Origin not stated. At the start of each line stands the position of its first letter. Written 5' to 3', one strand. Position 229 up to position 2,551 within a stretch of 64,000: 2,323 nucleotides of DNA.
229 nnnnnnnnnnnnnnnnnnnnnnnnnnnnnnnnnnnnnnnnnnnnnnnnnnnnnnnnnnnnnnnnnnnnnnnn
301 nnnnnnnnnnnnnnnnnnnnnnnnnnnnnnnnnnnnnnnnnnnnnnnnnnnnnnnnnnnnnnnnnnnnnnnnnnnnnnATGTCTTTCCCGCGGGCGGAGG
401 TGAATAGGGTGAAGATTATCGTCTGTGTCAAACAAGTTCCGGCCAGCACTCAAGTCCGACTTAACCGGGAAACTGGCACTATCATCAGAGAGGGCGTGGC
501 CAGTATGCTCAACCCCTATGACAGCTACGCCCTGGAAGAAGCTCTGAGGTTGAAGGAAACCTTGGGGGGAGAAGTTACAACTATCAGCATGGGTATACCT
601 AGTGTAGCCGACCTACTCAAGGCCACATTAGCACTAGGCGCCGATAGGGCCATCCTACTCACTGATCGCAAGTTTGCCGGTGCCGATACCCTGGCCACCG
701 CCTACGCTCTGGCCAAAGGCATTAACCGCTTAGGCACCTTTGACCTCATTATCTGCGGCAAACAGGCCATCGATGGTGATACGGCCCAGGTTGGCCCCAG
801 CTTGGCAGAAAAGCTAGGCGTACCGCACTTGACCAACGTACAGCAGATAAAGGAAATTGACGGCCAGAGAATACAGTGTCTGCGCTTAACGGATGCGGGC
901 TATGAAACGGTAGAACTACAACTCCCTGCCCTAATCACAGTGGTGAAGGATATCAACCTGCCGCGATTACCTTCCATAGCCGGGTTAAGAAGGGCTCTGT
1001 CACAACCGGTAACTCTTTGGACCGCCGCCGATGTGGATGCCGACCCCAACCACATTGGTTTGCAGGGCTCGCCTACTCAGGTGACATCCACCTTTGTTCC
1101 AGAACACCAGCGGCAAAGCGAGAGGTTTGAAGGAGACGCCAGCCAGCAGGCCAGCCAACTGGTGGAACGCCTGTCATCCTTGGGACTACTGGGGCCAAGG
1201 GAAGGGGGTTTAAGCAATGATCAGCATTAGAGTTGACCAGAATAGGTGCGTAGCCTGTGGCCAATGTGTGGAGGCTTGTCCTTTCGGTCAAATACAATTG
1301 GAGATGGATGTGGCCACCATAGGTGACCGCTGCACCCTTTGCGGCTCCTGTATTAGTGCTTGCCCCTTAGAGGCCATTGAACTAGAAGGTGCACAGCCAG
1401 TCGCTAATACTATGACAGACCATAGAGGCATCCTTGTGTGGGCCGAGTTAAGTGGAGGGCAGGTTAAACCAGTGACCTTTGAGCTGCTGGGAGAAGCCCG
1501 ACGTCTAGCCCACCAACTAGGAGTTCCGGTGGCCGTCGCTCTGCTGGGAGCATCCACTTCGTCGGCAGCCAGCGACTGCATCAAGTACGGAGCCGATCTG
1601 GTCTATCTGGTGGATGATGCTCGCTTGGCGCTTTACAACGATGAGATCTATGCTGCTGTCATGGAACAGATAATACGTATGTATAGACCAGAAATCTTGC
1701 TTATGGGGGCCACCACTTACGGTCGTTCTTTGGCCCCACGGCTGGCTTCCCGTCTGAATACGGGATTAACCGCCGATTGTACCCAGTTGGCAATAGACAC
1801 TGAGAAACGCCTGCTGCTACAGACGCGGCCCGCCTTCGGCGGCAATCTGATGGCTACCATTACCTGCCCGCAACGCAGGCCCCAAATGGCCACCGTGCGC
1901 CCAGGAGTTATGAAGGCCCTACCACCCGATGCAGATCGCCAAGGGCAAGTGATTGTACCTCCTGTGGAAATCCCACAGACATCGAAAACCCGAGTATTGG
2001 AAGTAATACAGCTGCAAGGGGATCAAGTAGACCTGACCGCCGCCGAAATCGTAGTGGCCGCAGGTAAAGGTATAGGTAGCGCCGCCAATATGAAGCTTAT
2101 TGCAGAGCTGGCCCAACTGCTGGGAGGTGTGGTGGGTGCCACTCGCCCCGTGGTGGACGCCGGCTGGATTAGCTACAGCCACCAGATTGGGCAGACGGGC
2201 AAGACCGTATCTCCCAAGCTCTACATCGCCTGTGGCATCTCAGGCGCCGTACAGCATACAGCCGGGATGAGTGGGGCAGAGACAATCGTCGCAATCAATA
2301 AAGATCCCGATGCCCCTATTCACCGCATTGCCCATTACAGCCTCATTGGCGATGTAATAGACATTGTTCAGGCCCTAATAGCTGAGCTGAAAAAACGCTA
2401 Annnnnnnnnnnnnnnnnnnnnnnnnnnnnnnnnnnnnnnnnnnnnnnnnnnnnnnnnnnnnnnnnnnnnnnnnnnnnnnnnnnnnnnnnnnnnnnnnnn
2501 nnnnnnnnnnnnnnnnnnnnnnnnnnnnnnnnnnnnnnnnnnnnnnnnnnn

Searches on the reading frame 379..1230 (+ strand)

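Call 44: search_protein_families(library=ncbifam, proteins=[window:379-1230:+], max_evalue=0.001)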
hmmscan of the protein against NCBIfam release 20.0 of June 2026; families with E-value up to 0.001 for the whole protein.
window:379-1230:+ (283 aa): 6 families
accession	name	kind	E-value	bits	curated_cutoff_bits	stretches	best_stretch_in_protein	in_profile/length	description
NF040731.1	flavo_sub_EftB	exception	7.3e-87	291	445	1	12-267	1-256/260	electron transfer flavoprotein subunit beta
NF042971.1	AcrlCoAredClosAcrB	equivalog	7.3e-66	221.9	475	1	12-267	2-262/266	acryloyl-CoA reductase electron transfer subunit gamma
NF002888.0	PRK03359.1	subfamily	1.9e-34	119.2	219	1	11-266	1-253/256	putative electron transfer flavoprotein FixA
NF008998.0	PRK12342.1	equivalog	4e-34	118.1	338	1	12-266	2-250/254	electron transfer flavoprotein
TIGR04503.1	mft_etfB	hypoth_equivalog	8e-22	77.9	200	1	15-218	3-217/290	mycofactocin-associated electron transfer flavoprotein beta subunit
NF051844.1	ETFlavBetaProt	equivalog_domain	8.2e-08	32.1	350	1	48-207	24-175/254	electron transfer flavoprotein subunit beta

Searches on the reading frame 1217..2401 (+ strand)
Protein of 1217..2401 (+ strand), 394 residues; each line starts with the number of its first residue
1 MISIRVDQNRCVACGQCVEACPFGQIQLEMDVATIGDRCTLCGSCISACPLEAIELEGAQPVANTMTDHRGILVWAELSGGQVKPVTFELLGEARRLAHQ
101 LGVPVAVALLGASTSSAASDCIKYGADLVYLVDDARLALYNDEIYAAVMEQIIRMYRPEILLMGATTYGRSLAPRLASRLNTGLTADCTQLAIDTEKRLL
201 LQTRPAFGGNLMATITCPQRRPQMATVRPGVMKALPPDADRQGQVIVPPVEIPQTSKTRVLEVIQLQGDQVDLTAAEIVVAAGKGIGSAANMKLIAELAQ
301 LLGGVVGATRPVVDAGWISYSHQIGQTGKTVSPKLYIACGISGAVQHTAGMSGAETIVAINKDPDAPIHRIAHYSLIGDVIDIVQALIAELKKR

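Call 44: search_protein_families(library=ncbifam, proteins=[window:1217-2401:+], max_evalue=0.001)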
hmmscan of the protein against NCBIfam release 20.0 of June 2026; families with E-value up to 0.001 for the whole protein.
window:1217-2401:+ (394 aa): 65 families (the best 25 are shown)
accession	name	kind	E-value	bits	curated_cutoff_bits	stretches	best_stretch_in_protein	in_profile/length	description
NF042970.1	AcrlCoAredClosAcrA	equivalog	1.2e-102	343.7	600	2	196-393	156-359/360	acryloyl-CoA reductase electron transfer subunit beta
NF038209.1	mft_etfA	equivalog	5.3e-48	163.9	240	1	108-391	28-302/303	mycofactocin-associated electron transfer flavoprotein alpha subunit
NF002889.0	PRK03363.1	equivalog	8.9e-40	136.9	549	1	117-391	40-311/313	electron transfer flavoprotein subunit alpha/FixB family protein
NF008884.0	PRK11916.1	equivalog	7.2e-38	130.7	528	1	116-392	39-311/312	electron transfer flavoprotein subunit alpha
NF051845.1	EtFlavAlphaProt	equivalog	1.1e-34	120.2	600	1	59-392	80-400/406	electron transfer flavoprotein subunit alpha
NF038196.1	ferrodoxin_EFR1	subfamily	1.2e-12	48.4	75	1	5-57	181-232/242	EFR1 family ferrodoxin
NF045874.1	Vhu_polyferre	exception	1.5e-10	40.4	600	1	3-93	190-280/381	F420-non-reducing hydrogenase associated-polyferredoxin VhuB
NF043069.1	T4HPD_activ_SAM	equivalog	2.8e-10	40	425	1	4-67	46-110/299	trans-4-hydroxy-L-proline dehydratase activase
NF005503.0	PRK07118.1-2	equivalog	5.3e-10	39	252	1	10-59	139-189/292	RnfABCDGE type electron transport complex subunit B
NF040864.1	HgcB_ferredoxin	equivalog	6.5e-10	38.7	99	1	3-66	8-73/93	mercury methylation ferredoxin HgcB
NF040770.1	hetero_SS_HdrA2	exception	1.2e-08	33.6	1100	1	2-57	570-626/777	CoB-CoM heterodisulfide reductase HdrA2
TIGR02700.1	flavo_MJ0208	hypoth_equivalog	2.1e-08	33.7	251.35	1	5-55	144-195/234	dihydromethanopterin reductase (acceptor)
NF007382.0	PRK09898.1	equivalog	2.3e-08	33.8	213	1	3-56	148-200/208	ferredoxin-like protein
TIGR04105.1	FeFe_hydrog_B1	subfamily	2.3e-08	33.2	450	1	5-28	184-207/462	monomeric [FeFe] hydrogenase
NF005504.0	PRK07118.1-3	equivalog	4.3e-08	32.9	437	1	9-55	219-266/293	Fe-S cluster domain-containing protein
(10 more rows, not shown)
